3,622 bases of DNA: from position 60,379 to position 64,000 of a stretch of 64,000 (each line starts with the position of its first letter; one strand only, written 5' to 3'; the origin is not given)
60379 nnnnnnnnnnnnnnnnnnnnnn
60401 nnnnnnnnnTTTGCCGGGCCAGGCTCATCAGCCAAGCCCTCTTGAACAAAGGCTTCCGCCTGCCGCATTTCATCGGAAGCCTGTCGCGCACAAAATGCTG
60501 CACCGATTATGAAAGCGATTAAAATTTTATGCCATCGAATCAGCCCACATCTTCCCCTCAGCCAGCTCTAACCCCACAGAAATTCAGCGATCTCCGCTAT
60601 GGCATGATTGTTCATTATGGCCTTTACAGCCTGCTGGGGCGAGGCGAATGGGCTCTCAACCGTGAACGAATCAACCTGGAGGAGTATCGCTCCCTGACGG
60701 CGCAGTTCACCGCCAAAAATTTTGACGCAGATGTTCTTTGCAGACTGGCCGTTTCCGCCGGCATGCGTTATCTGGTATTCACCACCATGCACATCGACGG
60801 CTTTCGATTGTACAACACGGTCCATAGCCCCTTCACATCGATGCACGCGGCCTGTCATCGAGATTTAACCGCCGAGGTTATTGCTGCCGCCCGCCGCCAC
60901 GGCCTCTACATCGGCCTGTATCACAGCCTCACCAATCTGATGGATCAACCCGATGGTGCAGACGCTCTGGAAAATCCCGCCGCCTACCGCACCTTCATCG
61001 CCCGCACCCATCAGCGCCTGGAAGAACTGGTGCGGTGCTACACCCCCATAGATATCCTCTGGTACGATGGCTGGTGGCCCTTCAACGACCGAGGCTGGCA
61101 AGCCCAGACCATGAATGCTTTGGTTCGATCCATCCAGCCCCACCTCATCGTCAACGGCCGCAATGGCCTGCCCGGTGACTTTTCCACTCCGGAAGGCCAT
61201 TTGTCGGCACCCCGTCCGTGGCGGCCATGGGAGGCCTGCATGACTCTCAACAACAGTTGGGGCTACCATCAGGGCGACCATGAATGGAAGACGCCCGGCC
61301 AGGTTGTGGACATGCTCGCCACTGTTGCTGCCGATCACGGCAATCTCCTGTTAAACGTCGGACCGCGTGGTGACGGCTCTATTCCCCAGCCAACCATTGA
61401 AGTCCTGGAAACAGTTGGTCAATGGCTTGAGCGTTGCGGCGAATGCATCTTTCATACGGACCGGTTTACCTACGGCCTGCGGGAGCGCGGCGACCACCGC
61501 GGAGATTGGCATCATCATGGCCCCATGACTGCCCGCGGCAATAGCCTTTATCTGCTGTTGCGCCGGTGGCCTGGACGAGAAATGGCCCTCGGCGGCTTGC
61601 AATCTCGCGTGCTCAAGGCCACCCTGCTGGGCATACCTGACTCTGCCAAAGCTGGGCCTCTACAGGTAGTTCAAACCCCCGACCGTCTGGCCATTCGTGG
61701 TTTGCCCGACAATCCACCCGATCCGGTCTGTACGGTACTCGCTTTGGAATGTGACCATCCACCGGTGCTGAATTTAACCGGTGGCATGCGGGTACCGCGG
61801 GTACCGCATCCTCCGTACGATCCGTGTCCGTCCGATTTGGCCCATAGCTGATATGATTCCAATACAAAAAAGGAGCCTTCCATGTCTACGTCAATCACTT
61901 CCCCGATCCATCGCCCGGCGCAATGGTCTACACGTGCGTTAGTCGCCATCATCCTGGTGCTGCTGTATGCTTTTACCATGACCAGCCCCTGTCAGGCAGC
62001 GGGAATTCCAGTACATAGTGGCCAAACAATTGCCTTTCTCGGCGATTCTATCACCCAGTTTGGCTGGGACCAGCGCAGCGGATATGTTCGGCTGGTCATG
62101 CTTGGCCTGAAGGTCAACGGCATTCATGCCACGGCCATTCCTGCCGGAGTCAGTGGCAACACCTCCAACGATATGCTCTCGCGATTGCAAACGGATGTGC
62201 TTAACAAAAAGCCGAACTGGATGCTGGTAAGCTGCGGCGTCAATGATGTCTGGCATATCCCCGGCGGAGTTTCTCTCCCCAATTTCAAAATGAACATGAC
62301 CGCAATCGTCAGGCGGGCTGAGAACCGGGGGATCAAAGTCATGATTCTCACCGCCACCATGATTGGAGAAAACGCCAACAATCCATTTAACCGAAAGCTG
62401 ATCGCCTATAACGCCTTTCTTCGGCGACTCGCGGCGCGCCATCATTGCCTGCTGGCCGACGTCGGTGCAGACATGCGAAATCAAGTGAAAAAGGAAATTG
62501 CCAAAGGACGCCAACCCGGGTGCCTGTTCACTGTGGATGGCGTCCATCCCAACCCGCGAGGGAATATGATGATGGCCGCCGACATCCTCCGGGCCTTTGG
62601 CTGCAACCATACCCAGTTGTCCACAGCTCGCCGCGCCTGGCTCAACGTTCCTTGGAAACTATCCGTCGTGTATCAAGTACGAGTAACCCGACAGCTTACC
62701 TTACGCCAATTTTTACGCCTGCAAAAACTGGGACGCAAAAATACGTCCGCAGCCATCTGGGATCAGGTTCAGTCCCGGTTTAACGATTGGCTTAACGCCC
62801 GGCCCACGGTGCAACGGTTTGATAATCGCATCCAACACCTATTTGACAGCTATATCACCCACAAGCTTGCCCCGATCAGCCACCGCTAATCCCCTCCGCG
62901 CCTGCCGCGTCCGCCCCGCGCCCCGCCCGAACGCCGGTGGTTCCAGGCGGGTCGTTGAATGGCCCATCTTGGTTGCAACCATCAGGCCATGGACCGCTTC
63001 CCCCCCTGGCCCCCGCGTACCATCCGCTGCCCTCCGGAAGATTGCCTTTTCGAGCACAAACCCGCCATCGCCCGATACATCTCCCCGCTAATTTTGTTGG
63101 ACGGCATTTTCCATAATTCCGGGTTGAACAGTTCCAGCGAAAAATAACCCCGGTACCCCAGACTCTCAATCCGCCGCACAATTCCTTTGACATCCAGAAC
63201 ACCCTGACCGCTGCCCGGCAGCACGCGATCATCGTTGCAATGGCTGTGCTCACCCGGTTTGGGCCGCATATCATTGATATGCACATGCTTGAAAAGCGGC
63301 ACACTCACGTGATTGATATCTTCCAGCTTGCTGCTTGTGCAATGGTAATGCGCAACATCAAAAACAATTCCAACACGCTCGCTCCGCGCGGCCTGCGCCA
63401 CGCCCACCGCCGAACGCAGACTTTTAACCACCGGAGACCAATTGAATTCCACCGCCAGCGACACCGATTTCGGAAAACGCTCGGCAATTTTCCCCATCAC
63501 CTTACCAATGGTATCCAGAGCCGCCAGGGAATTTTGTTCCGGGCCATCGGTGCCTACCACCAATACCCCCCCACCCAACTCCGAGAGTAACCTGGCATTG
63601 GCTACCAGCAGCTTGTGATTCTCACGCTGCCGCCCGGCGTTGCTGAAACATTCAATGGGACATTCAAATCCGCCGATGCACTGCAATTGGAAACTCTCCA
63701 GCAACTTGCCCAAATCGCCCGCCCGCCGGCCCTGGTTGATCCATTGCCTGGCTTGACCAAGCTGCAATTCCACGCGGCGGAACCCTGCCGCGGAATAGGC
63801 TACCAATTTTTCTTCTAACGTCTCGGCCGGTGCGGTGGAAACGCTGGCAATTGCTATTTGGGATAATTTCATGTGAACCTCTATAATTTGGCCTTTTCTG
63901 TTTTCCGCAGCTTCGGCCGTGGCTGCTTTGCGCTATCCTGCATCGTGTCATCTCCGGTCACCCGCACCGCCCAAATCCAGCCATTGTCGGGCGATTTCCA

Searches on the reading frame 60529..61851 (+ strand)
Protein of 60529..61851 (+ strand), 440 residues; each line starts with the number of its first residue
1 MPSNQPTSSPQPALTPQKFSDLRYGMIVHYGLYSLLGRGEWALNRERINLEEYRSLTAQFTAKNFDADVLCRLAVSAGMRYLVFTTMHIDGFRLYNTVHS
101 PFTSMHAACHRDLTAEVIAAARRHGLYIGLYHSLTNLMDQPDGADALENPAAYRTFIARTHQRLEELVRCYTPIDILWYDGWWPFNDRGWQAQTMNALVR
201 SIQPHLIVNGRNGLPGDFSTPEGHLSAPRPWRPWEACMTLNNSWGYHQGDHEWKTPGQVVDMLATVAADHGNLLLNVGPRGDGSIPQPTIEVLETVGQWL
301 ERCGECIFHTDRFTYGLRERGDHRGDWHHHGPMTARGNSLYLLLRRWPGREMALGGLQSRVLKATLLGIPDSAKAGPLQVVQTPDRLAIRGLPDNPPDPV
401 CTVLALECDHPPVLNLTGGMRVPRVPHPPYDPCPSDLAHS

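Call 8: search_protein_families(library=pfam, proteins=[window:60529-61851:+], max_evalue=0.01)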
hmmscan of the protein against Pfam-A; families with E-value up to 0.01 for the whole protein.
window:60529-61851:+ (440 aa): 1 family
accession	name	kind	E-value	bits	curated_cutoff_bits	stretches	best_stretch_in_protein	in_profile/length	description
PF01120.23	Alpha_L_fucos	-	2.3e-70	238.2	25.2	1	11-305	22-345/345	Alpha-L-fucosidase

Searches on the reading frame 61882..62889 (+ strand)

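Call 8: search_protein_families(library=pfam, proteins=[window:61882-62889:+], max_evalue=0.01)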
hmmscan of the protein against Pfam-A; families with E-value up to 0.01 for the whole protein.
window:61882-62889:+ (335 aa): 4 families
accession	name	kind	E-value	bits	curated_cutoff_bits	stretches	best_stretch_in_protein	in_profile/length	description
PF13472.12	Lipase_GDSL_2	-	1.7e-23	84.5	32.9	1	52-228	1-176/178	GDSL-like Lipase/Acylhydrolase family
PF00657.28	Lipase_GDSL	-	1.7e-11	45.1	23.6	1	50-234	1-207/208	GDSL-like Lipase/Acylhydrolase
PF04311.20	DUF459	-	3.7e-05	23.6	27.2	1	50-237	2-196/197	Protein of unknown function (DUF459)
PF17182.10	OSK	-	4.2e-05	23.3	27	1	90-188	52-146/202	OSK domain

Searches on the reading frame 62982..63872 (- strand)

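Call 8: search_protein_families(library=pfam, proteins=[window:62982-63872:-], max_evalue=0.01)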
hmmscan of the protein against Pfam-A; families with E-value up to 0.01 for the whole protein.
window:62982-63872:- (296 aa): 1 family
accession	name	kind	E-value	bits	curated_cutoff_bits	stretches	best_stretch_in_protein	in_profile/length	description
PF01261.30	AP_endonuc_2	-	1.5e-25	90.7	31.1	1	27-260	5-237/249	Xylose isomerase-like TIM barrel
